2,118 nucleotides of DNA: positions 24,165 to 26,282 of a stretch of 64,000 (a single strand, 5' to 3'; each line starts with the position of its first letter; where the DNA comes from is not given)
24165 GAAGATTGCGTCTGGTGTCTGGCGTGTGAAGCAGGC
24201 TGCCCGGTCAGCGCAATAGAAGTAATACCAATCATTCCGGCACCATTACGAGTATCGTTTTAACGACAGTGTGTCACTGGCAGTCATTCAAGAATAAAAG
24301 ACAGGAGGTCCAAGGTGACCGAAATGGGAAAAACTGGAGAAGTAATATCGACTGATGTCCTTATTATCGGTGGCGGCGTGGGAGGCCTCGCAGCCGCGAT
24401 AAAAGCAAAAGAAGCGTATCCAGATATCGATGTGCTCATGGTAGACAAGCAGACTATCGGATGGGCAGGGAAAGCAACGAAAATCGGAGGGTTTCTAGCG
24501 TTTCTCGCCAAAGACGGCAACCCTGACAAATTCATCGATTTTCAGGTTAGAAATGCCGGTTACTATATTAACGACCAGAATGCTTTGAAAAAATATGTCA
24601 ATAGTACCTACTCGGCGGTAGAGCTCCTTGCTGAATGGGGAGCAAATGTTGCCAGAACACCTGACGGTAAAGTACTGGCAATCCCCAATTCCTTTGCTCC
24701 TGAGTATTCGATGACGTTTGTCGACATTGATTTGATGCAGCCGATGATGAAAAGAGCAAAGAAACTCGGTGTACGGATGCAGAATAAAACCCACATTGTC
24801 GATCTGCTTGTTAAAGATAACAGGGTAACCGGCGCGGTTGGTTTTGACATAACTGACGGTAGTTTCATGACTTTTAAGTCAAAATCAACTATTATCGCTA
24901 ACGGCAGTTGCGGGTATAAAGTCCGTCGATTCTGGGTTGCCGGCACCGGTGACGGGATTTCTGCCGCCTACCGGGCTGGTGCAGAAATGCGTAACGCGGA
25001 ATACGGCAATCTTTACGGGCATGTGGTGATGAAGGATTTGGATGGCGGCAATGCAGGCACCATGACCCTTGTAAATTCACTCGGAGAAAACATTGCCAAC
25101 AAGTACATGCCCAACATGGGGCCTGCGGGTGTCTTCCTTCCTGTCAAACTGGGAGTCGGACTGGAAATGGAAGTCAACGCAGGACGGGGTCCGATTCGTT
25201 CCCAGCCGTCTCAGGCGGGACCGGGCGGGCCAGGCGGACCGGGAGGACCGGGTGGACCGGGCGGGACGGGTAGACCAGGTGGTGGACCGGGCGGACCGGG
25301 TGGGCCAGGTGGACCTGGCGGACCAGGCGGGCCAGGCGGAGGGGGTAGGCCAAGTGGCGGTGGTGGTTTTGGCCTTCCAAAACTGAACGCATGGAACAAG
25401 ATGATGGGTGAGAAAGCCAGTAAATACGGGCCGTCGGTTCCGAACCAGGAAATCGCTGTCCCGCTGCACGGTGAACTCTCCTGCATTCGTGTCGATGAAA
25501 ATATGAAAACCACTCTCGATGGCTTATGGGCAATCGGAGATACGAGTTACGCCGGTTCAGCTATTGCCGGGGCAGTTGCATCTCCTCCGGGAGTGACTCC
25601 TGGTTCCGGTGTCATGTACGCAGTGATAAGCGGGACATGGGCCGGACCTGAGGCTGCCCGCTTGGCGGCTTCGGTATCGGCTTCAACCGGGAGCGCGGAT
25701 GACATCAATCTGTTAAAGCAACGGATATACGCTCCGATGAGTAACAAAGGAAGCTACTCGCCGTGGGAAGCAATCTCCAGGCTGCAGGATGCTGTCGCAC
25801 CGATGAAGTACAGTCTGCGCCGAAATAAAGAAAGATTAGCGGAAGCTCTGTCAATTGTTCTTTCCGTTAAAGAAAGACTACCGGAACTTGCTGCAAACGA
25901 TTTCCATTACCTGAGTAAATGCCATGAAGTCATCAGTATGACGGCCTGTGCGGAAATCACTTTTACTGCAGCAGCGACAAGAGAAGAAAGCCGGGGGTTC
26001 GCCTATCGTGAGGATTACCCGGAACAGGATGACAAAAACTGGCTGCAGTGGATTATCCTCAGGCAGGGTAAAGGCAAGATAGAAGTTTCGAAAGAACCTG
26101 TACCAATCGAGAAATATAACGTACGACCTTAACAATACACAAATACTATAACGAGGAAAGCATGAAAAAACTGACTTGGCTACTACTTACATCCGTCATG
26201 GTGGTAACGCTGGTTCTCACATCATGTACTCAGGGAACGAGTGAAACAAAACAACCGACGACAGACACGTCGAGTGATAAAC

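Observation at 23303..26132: Hydrolase-like protein + 2x[4Fe-4S] ferredoxin + SdhA/AprA-superfamily flavoprotein triad with atypical active-site motif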

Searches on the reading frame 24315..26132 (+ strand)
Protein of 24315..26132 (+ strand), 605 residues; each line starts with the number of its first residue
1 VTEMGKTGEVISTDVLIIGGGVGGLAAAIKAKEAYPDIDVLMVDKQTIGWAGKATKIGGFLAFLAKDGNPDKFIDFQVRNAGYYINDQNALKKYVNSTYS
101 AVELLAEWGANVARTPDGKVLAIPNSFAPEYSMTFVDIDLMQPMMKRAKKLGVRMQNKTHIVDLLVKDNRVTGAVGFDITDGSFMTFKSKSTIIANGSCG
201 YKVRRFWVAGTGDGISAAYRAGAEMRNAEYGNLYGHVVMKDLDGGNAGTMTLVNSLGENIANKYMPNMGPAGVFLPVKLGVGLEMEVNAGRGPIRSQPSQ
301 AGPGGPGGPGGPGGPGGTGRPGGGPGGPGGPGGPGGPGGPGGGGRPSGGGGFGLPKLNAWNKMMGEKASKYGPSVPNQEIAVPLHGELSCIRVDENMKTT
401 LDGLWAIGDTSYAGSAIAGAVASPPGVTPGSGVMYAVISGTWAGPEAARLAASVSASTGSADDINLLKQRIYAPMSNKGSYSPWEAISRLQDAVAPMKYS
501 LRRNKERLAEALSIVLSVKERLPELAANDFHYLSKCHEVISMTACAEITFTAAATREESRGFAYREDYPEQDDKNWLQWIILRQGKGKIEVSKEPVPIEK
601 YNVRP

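Call 3: search_protein_families(library=pfam, proteins=[window:24315-26132:+], max_evalue=0.01)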
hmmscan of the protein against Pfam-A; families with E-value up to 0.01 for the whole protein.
window:24315-26132:+ (605 aa): 8 families
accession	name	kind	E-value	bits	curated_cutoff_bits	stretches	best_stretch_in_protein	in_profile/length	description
PF00890.30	FAD_binding_2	-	2.1e-24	86.9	20.4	1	14-232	1-249/414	FAD binding domain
PF02910.25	Succ_DH_flav_C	-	3.6e-18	66.2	20.8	1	499-603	12-123/130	Fumarate reductase flavoprotein C-term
PF07992.20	Pyr_redox_2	-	6.2e-10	39.4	26.1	1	14-48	2-35/291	Pyridine nucleotide-disulphide oxidoreductase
PF01266.30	DAO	-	3.6e-08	33.8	27.9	1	14-89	1-58/353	FAD dependent oxidoreductase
PF03486.20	HI0933_like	-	1.1e-05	25.5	50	1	14-201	2-167/244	HI0933-like protein Rossmann domain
PF01946.23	Thi4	-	0.00016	21.4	26.2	0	8-47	13-51/235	Thi4 family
PF13450.12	NAD_binding_8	-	0.0012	19.5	21.9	1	17-47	1-29/68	NAD(P)-binding Rossmann-like domain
PF12831.13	FAD_oxidored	-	0.0012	18.6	27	1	14-47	1-32/416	FAD dependent oxidoreductase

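Call 4: search_protein_families(library=ncbifam, proteins=[window:24315-26132:+], max_evalue=0.01)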
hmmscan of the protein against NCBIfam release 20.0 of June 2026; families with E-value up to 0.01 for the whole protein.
window:24315-26132:+ (605 aa): 56 families (the best 25 are shown)
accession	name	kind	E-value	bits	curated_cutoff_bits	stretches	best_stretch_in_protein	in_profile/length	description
NF006131.0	PRK08275.1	equivalog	4.2e-48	164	587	2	9-260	7-274/577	fumarate reductase/succinate dehydrogenase flavoprotein subunit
NF004724.0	PRK06069.1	subfamily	1.8e-46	158.5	826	2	9-234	2-236/577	succinate dehydrogenase/fumarate reductase flavoprotein subunit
NF004900.0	PRK06263.1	equivalog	7e-46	156.9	718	2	9-229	4-229/546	fumarate reductase (CoM/CoB) subunit TfrA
TIGR01812.1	sdhA_frdA_Gneg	subfamily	1.7e-41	142.4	567.3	2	14-266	1-263/568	succinate dehydrogenase or fumarate reductase, flavoprotein subunit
NF005331.0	PRK06854.1-2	equivalog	1.7e-39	135.7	557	2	9-293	6-293/563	adenylyl-sulfate reductase subunit alpha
NF042982.1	MFR_Fp_SdhA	equivalog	1.1e-33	116.6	1100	2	8-269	43-316/612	8-methylmenaquinol:fumarate reductase flavoprotein subunit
TIGR01176.1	fum_red_Fp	equivalog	5.1e-33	114.5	932.7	2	11-231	2-228/580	fumarate reductase (quinol) flavoprotein subunit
NF006686.0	PRK09231.1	equivalog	1.5e-32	112.9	854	2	10-231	3-230/598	fumarate reductase (quinol) flavoprotein subunit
NF005866.0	PRK07803.1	equivalog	2.8e-32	111.7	819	3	380-596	383-598/631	fumarate reductase/succinate dehydrogenase flavoprotein subunit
TIGR00551.1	nadB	equivalog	1e-30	106.9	452.75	2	13-232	3-223/489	L-aspartate oxidase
NF005037.0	PRK06452.1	equivalog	1.1e-30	106.8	862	2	10-266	3-270/566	succinate dehydrogenase flavoprotein subunit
TIGR01816.1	sdhA_forward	equivalog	5.4e-30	104.1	727.35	2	13-268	3-274/584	succinate dehydrogenase flavoprotein subunit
NF010374.0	PRK13800.1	equivalog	1.7e-29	102.7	1196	2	388-596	361-557/898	fumarate reductase/succinate dehydrogenase flavoprotein subunit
NF004613.0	PRK05945.1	equivalog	7.4e-28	97.5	824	2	12-267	3-270/575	succinate dehydrogenase/fumarate reductase flavoprotein subunit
NF006383.0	PRK08626.1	equivalog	9.8e-26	90.2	663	3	387-581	371-566/657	fumarate reductase flavoprotein subunit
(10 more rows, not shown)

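Call 5: find_homologous_proteins(query=window:24315-26132:+)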
Query window:24315-26132:+ (605 aa): 382 proteins with E <= 0.001 among 8000 candidates; the best 120 are listed.
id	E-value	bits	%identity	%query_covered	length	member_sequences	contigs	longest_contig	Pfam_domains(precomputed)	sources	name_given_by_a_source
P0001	0.0e+0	1048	77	100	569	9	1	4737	PF01266.31,PF00890.31,PF07992.21,PF02910.26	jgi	jgi:succinate dehydrogenase/fumarate reductase flavoprotein subunit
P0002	2.6e-286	969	76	49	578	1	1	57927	PF01266.31,PF00890.31,PF07992.21,PF02910.26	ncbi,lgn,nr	ncbi:MAG: FAD-binding protein [Dehalococcoidales bacterium]|nr:FAD-binding protein [Dehalococcoidale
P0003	2.9e-284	963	78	49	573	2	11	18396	PF01266.31,PF00890.31,PF07992.21,PF02910.26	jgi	jgi:succinate dehydrogenase / fumarate reductase flavoprotein subunit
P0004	4.5e-280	949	69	100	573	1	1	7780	PF01266.31,PF00890.31,PF07992.21,PF02910.26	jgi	-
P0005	4.9e-277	939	69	100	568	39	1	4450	PF01266.31,PF00890.31,PF07992.21,PF02910.26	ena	-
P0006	2.1e-276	937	69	100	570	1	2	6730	PF01266.31,PF00890.31,PF07992.21,PF02910.26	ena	-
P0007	3.1e-275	933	68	42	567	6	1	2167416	PF01266.31,PF00890.31,PF07992.21,PF02910.26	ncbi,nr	ncbi:MAG: FAD-binding protein [Dehalococcoidales bacterium]|nr:MAG: FAD-binding protein [Dehalococco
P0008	1.4e-273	927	68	100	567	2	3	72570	PF01266.31,PF00890.31,PF07992.21,PF02910.26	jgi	-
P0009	7.7e-271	918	66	100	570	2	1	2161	PF01266.31,PF00890.31,PF07992.21,PF02910.26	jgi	-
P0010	3.3e-269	913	66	100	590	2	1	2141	PF01266.31,PF00890.31,PF07992.21,PF02910.26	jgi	jgi:succinate dehydrogenase/fumarate reductase flavoprotein subunit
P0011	3.2e-268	910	67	100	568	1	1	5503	PF01266.31,PF00890.31,PF07992.21,PF02910.26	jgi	-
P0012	1.1e-267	908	72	49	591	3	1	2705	PF01266.31,PF00890.31,PF07992.21,PF02910.26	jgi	jgi:succinate dehydrogenase / fumarate reductase flavoprotein subunit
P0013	1.3e-267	908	66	100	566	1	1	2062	PF01266.31,PF00890.31,PF07992.21,PF02910.26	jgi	jgi:succinate dehydrogenase/fumarate reductase flavoprotein subunit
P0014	1.5e-267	907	66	100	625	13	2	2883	PF01266.31,PF00890.31,PF07992.21,PF02910.26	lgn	-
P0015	2.6e-261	887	65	100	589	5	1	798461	PF01266.31,PF00890.31,PF07992.21,PF02910.26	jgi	jgi:succinate dehydrogenase / fumarate reductase flavoprotein subunit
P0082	1.6e-227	775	58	100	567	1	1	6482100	PF01266.31,PF00890.31,PF07992.21,PF02910.26,PF12831.14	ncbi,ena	-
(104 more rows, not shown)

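Call 6: search_solved_structures(query=window:24315-26132:+, max_evalue=0.001, show_alignments=2)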
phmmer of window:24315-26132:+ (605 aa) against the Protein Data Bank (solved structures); distinct sequences matched with E-value up to 0.001: 39.
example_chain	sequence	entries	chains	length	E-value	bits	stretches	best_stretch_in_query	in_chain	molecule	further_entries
8a8o_A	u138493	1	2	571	2.2e-29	105.8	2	11-274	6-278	Alpha-subunit of the PAPS reductase from Methanothermococcus thermolithotrophicus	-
1jnr_A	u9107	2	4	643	6.4e-24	87.7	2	9-204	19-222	adenylylsulfate reductase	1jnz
2fja_A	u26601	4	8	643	1e-23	87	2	9-204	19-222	adenylylsulfate reductase, subunit A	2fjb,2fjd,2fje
7d6v_A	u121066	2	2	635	1.8e-17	66.4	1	12-232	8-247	Succinate dehydrogenase subunit A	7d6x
6lum_A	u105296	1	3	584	2.8e-17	65.8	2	14-290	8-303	Succinate dehydrogenase subunit A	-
3p4p_A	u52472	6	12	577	3e-17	65.7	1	12-232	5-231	Fumarate reductase flavoprotein subunit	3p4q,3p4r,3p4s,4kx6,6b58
5vpn_A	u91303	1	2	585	3.3e-17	65.5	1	12-232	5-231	Fumarate reductase flavoprotein subunit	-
3cir_A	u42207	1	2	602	3.3e-17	65.5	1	12-232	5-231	Fumarate reductase flavoprotein subunit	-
2b76_A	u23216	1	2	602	3.5e-17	65.5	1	12-232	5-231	Fumarate reductase flavoprotein subunit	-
1kf6_A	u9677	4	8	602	3.5e-17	65.5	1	12-232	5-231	FUMARATE REDUCTASE FLAVOPROTEIN | Fumarate reductase flavoprotein subunit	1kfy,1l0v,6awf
1nek_A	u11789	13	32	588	4.3e-16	61.9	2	13-271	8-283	Succinate dehydrogenase flavoprotein subunit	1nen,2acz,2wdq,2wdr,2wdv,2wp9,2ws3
1e7p_A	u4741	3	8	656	1.8e-15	59.8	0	146-226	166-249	Fumarate reductase flavoprotein subunit | QUINOL-FUMARATE REDUCTASE FLAVOPROTEIN SUBUNIT A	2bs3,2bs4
2bs2_A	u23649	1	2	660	1.9e-15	59.8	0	146-226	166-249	QUINOL-FUMARATE REDUCTASE FLAVOPROTEIN SUBUNIT A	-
1qlb_A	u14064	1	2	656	2.6e-15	59.3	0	146-226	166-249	FUMARATE REDUCTASE FLAVOPROTEIN SUBUNIT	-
3vr8_A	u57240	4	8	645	5.2e-15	58.3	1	161-270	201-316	Flavoprotein subunit of complex II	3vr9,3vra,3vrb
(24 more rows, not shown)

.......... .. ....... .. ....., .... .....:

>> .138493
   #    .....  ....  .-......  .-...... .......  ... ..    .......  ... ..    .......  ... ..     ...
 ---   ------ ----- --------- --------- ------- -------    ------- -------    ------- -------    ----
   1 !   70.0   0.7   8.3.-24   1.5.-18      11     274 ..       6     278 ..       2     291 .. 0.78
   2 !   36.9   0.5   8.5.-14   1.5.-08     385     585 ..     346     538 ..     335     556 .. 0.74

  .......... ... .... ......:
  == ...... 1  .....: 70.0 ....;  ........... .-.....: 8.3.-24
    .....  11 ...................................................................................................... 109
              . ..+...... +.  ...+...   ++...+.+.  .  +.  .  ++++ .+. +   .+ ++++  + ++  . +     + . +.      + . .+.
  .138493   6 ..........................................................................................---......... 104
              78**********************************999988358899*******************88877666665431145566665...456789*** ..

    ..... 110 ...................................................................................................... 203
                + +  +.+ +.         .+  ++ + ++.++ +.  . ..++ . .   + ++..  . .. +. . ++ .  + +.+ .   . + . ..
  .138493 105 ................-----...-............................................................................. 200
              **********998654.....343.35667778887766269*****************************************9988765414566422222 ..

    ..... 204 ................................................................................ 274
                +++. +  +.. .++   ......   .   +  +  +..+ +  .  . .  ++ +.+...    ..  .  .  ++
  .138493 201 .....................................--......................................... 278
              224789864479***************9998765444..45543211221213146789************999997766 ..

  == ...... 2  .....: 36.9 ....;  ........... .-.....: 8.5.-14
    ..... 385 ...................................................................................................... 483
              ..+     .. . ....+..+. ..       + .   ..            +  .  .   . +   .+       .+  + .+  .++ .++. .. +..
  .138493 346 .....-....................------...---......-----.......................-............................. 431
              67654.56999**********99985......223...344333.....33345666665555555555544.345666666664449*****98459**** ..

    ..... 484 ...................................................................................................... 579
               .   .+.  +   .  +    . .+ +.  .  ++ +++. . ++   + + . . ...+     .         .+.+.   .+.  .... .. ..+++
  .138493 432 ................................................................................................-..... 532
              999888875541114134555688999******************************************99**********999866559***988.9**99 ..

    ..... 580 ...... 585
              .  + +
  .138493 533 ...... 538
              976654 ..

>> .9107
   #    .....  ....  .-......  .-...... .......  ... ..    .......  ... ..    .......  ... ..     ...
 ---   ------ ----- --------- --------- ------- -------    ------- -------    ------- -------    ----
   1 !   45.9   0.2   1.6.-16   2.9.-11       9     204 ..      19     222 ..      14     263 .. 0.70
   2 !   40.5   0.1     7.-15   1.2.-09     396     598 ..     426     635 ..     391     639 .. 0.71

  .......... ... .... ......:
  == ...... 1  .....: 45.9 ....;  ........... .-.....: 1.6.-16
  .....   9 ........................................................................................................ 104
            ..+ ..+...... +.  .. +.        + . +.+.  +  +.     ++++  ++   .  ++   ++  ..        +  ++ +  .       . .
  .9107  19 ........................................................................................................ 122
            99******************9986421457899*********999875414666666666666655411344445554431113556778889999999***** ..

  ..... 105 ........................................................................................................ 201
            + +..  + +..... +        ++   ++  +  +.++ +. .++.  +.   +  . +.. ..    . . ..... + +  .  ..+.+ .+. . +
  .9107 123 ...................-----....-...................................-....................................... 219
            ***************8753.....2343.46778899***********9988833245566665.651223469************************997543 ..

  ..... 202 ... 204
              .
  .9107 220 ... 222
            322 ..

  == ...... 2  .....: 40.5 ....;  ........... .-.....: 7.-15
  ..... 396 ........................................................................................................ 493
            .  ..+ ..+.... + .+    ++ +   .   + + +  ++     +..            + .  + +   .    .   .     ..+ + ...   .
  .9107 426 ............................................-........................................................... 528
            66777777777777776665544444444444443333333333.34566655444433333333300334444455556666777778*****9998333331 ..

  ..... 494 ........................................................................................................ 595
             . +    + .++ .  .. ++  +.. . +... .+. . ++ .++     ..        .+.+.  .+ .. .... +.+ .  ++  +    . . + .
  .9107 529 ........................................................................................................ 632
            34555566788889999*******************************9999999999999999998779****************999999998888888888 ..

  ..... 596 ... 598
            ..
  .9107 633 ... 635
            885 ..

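Call 9: find_encoding_contigs(protein=P0002, flank=6000, max_places=2)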
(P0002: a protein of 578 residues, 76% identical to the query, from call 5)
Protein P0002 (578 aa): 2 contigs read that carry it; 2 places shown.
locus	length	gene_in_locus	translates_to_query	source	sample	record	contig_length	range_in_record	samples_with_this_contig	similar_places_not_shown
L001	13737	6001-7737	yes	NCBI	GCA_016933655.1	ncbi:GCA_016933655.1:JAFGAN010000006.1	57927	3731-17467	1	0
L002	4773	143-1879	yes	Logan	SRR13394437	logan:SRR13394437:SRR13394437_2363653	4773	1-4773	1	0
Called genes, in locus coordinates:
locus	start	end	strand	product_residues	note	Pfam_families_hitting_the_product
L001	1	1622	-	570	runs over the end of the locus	PF02129:Peptidase_S15, PF08530:PepX_C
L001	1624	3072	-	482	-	PF00890:FAD_binding_2, PF03486:HI0933_like (faint), PF07992:Pyr_redox_2, PF12831:FAD_oxidored, PF01266:DAO (weak)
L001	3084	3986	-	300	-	PF03358:FMN_red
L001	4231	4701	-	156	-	PF13463:HTH_27 (faint), PF22381:Staph_reg_Sar_Rot (weak), PF01047:MarR, PF12802:MarR_2 (weak)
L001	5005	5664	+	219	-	PF18089:DAPG_hydrolase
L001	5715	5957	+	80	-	PF12797:Fer4_2 (faint), PF00037:Fer4 (weak), PF12837:Fer4_6 (faint), PF13237:Fer4_10, PF14697:Fer4_21, PF12838:Fer4_7, PF13187:Fer4_9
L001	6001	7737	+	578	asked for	PF00890:FAD_binding_2, PF01266:DAO (faint), PF07992:Pyr_redox_2 (faint), PF02910:Succ_DH_flav_C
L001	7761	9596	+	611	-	PF00496:SBP_bac_5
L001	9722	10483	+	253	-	PF23441:SDR (weak), PF00106:adh_short, PF01370:Epimerase (weak), PF03807:F420_oxidored (weak), PF08659:KR, PF13561:adh_short_C2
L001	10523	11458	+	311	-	PF04199:Cyclase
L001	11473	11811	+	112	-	PF07883:Cupin_2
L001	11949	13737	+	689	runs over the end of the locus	PF16177:ACAS_N (weak), PF00501:AMP-binding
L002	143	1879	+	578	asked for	PF00890:FAD_binding_2, PF01266:DAO (faint), PF07992:Pyr_redox_2 (faint), PF02910:Succ_DH_flav_C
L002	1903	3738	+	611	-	PF00496:SBP_bac_5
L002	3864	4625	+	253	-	PF23441:SDR (weak), PF00106:adh_short, PF01370:Epimerase (weak), PF03807:F420_oxidored (weak), PF08659:KR, PF13561:adh_short_C2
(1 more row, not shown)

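Call 10: find_encoding_contigs(protein=P0007, flank=6000, max_places=2)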
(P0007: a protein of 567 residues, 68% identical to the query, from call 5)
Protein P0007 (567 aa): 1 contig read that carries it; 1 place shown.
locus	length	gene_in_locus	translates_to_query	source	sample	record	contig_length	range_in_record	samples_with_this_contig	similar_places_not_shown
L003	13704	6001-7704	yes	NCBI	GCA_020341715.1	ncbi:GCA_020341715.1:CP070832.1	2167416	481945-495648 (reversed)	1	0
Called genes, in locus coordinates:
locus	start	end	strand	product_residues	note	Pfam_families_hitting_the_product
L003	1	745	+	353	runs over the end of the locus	PF00005:ABC_tran, PF08402:TOBE_2 (weak)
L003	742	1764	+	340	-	PF04055:Radical_SAM, PF13353:Fer4_12 (weak), PF06463:Mob_synth_C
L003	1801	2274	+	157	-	PF01967:MoaC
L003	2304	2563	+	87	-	-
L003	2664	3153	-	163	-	PF02826:2-Hacid_dh_C (weak), PF03446:NAD_binding_2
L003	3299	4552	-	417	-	PF01208:URO-D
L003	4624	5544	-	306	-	PF01208:URO-D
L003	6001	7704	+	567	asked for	PF00890:FAD_binding_2, PF01266:DAO (faint), PF07992:Pyr_redox_2 (faint), PF02910:Succ_DH_flav_C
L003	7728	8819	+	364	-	PF00496:SBP_bac_5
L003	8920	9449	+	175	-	-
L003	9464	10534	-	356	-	PF00082:Peptidase_S8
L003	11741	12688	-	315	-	PF00561:Abhydrolase_1, PF12697:Abhydrolase_6, PF12146:Hydrolase_4 (weak)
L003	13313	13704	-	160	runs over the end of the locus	PF12802:MarR_2, PF01047:MarR (weak), PF25212:HVO_A0114 (weak)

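Call 11: find_encoding_contigs(protein=P0082, flank=6000, max_places=2)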
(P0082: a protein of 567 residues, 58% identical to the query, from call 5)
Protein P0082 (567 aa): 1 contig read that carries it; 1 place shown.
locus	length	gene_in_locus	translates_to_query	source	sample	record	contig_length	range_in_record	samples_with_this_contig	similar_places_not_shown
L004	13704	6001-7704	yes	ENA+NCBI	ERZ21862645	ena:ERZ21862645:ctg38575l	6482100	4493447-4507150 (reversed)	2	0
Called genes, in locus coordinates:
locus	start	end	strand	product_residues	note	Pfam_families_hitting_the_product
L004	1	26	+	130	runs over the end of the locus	PF13577:SnoaL_4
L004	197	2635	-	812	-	PF08447:PAS_3, PF00989:PAS (faint), PF13188:PAS_8 (faint), PF13426:PAS_9, PF00512:HisKA, PF02518:HATPase_c, PF00072:Response_reg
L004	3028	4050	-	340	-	PF26061:DUF8021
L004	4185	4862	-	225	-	PF00440:TetR_N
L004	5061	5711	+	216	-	PF18089:DAPG_hydrolase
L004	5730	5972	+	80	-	PF12797:Fer4_2 (faint), PF00037:Fer4 (weak), PF13237:Fer4_10 (weak), PF14697:Fer4_21, PF12838:Fer4_7, PF13187:Fer4_9 (weak)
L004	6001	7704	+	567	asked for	PF00890:FAD_binding_2, PF01266:DAO (faint), PF07992:Pyr_redox_2 (faint), PF12831:FAD_oxidored (weak), PF02910:Succ_DH_flav_C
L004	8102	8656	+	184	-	PF13577:SnoaL_4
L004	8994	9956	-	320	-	PF26061:DUF8021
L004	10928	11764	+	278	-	PF00753:Lactamase_B (weak)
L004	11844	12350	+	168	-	-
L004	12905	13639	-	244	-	PF01695:IstB_IS21, PF00308:Bac_DnaA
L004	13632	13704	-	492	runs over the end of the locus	PF00665:rve, PF22483:Mu-transpos_C_2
